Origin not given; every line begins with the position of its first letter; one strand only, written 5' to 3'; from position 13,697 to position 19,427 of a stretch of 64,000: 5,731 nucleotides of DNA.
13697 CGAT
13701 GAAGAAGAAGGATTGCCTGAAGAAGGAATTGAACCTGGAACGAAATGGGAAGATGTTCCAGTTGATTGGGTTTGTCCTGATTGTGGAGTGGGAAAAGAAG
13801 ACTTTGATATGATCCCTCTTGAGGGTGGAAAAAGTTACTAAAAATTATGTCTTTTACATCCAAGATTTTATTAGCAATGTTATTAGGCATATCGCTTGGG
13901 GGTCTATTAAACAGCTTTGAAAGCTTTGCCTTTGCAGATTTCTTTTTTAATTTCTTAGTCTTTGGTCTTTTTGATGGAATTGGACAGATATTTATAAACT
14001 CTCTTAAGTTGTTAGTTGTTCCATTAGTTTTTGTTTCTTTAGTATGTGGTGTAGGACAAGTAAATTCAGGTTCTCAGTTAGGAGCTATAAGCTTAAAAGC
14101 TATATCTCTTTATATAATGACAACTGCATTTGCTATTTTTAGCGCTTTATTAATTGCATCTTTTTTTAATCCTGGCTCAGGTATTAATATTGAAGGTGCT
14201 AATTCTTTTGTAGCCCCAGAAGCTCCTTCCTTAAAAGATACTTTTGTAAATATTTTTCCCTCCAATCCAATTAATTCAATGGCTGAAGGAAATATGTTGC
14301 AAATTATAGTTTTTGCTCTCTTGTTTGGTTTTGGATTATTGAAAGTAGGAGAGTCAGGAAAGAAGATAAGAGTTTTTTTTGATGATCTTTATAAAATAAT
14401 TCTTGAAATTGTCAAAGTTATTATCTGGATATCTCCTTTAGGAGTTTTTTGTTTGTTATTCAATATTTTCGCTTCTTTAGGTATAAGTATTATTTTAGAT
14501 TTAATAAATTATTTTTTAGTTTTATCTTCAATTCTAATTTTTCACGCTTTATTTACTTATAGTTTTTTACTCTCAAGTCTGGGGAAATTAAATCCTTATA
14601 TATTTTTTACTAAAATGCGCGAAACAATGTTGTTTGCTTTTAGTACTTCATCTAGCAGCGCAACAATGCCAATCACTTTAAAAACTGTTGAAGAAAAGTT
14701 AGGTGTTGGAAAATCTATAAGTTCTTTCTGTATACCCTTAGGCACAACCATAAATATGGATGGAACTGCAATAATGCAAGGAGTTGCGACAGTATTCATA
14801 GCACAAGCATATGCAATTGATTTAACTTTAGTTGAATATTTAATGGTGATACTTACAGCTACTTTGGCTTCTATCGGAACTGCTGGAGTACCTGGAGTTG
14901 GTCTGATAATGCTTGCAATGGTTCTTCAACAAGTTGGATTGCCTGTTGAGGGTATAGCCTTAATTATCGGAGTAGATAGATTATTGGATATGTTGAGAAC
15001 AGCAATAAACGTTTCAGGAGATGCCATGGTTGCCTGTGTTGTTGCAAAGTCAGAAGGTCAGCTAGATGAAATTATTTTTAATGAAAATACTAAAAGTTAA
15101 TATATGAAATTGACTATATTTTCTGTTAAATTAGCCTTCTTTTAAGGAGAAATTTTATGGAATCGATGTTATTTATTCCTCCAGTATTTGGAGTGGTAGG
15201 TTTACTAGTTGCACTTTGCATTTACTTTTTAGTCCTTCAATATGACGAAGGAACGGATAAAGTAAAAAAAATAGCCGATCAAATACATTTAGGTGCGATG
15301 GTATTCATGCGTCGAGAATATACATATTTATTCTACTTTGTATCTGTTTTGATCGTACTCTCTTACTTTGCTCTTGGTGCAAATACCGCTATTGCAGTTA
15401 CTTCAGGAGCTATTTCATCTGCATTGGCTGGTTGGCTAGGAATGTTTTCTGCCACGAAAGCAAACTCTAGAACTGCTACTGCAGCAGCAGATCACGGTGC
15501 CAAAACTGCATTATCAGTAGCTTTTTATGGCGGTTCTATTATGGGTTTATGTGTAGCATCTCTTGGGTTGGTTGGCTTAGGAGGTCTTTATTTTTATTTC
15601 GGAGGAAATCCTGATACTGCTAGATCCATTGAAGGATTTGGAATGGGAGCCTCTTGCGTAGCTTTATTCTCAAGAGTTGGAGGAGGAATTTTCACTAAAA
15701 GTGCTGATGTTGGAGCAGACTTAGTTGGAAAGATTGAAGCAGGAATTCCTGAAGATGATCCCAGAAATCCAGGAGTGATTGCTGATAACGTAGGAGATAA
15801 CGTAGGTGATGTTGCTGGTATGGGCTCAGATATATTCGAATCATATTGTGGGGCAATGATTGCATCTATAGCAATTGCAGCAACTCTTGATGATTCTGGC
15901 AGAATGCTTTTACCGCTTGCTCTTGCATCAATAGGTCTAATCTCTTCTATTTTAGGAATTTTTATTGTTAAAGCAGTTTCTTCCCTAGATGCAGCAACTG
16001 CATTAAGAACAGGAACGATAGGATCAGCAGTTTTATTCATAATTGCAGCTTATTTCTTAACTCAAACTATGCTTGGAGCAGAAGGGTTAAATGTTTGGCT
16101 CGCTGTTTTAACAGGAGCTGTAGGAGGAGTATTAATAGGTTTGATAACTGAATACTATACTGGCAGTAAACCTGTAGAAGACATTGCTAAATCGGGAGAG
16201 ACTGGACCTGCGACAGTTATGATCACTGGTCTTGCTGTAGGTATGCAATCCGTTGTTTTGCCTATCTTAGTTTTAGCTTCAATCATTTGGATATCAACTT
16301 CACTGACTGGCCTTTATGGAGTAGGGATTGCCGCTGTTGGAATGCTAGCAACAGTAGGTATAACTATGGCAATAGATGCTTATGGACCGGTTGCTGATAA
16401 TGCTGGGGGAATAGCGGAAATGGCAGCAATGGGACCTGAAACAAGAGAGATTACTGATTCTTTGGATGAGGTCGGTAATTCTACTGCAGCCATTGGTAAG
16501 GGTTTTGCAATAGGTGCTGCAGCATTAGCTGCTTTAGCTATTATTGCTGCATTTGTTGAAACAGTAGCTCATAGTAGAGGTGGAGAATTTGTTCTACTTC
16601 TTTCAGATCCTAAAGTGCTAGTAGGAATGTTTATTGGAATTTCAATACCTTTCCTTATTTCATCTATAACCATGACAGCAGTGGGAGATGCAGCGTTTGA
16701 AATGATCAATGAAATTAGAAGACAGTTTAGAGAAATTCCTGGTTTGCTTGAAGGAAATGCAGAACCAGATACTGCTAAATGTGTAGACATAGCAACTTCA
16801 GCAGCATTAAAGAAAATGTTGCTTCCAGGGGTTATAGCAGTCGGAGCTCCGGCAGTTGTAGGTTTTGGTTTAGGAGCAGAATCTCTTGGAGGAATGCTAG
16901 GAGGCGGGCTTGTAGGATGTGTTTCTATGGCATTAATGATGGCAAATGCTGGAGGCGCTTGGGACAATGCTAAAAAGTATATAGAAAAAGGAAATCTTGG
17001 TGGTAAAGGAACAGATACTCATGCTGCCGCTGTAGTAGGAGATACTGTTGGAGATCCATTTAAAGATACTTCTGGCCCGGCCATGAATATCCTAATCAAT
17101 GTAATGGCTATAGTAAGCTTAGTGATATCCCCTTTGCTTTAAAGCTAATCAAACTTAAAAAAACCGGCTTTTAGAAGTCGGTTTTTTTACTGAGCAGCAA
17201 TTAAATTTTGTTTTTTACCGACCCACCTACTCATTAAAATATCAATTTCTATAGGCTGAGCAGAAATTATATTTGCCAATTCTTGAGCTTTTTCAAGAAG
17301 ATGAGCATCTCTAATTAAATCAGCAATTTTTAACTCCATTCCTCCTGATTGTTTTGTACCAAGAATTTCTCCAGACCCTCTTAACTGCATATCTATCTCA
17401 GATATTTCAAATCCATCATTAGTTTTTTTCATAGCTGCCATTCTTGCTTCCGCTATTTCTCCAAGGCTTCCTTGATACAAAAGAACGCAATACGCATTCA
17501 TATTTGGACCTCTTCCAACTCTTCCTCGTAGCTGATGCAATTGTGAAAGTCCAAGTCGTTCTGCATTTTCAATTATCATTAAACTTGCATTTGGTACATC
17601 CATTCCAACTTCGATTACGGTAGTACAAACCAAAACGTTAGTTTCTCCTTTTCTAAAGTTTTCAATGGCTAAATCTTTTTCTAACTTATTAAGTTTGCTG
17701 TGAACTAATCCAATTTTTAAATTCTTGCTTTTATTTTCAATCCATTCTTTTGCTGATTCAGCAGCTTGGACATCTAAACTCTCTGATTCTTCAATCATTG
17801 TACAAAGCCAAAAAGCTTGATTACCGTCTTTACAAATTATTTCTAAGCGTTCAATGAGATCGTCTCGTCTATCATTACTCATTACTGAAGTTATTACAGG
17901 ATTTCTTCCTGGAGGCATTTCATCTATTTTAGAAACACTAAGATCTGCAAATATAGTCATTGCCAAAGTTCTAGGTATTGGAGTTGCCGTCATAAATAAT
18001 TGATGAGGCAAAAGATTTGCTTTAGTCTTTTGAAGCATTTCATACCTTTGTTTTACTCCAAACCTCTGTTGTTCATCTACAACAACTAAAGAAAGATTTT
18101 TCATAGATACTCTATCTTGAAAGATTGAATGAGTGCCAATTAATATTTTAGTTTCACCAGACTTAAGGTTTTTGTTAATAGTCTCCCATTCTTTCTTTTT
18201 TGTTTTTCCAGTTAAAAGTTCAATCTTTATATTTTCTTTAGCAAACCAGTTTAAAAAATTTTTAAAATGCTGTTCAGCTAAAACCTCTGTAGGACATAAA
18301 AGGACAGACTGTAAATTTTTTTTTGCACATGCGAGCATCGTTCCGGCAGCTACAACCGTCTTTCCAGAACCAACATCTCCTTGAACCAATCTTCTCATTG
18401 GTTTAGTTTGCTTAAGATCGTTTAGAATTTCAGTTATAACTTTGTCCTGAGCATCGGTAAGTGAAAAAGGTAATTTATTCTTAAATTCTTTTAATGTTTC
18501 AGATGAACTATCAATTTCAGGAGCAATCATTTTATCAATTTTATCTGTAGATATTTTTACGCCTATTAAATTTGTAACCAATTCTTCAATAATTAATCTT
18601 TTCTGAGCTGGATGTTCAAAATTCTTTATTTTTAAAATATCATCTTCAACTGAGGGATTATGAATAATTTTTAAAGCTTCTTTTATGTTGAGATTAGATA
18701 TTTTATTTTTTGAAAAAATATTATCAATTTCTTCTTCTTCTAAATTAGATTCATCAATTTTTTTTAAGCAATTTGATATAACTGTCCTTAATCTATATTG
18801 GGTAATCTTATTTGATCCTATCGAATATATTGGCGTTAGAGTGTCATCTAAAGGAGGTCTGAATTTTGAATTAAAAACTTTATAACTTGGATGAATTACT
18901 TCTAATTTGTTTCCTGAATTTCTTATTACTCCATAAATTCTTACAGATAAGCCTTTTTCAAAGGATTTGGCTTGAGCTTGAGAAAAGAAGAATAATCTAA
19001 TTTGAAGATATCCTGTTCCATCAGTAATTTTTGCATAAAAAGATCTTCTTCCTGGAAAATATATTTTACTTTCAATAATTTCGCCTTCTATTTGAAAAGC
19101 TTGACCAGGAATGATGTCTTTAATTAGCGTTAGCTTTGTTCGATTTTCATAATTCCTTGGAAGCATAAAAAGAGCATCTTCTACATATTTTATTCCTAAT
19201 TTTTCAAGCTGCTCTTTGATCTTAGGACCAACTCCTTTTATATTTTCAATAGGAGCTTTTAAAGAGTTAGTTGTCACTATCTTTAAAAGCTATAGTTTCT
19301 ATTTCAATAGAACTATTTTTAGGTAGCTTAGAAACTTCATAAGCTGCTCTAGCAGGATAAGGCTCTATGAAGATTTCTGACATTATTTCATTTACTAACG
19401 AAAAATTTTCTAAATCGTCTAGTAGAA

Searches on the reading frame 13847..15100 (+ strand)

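Call 73: search_protein_families(library=pfam, proteins=[window:13847-15100:+], max_evalue=0.00001)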
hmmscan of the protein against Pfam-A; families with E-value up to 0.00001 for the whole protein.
window:13847-15100:+ (417 aa): 1 family
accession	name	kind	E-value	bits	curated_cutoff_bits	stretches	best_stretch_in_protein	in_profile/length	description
PF00375.23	SDF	-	3.3e-123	412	27.9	1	4-401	2-386/387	Sodium:dicarboxylate symporter family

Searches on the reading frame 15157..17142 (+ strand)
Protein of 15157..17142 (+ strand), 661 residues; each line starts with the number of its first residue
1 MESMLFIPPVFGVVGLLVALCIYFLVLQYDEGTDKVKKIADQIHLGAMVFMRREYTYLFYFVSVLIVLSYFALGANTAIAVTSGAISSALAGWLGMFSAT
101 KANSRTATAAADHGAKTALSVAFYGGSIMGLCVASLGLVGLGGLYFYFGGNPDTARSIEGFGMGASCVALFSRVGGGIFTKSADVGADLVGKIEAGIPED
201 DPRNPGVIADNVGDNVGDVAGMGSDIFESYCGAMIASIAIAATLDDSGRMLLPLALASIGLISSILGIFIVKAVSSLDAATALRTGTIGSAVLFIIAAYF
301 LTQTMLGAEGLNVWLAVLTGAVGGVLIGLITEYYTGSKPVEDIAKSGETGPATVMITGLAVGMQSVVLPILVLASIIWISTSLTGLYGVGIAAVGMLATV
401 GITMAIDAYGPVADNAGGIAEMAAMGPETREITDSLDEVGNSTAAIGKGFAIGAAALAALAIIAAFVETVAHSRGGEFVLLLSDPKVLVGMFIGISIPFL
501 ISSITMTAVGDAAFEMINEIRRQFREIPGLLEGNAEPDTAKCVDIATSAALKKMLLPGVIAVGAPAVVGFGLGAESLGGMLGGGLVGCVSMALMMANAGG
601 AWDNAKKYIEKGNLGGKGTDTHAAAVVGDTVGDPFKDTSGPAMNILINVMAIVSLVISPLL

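Call 73: search_protein_families(library=pfam, proteins=[window:15157-17142:+], max_evalue=0.00001)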
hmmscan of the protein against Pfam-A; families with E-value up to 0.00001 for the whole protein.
window:15157-17142:+ (661 aa): 1 family
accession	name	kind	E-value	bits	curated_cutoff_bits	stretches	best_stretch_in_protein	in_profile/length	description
PF03030.21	H_PPase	-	2e-249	830.1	29.7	1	13-657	1-645/645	Inorganic H+ pyrophosphatase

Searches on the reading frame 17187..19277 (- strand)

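Call 73: search_protein_families(library=pfam, proteins=[window:17187-19277:-], max_evalue=0.00001)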
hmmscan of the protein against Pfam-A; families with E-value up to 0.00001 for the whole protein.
window:17187-19277:- (696 aa): 6 families
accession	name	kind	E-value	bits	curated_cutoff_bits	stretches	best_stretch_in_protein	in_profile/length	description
PF00270.35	DEAD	-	1.8e-26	93.3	26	1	274-439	1-165/167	DEAD/DEAH box helicase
PF00271.37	Helicase_C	-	8.3e-25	87.6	23.5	1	481-589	11-108/110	Helicase conserved C-terminal domain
PF17191.10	RecG_wedge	-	7.9e-17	61.8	23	1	9-172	1-160/162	RecG wedge domain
PF04851.21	ResIII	-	1e-15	58.5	22.5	1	272-433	3-162/164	Type III restriction enzyme, res subunit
PF19833.4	RecG_dom3_C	-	9.2e-14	51.7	26.8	1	619-671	1-54/87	ATP-dependent DNA helicase RecG, domain 3, C-terminal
PF01336.31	tRNA_anti-codon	-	1.5e-09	38.1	27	1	62-134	2-74/75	OB-fold nucleic acid binding domain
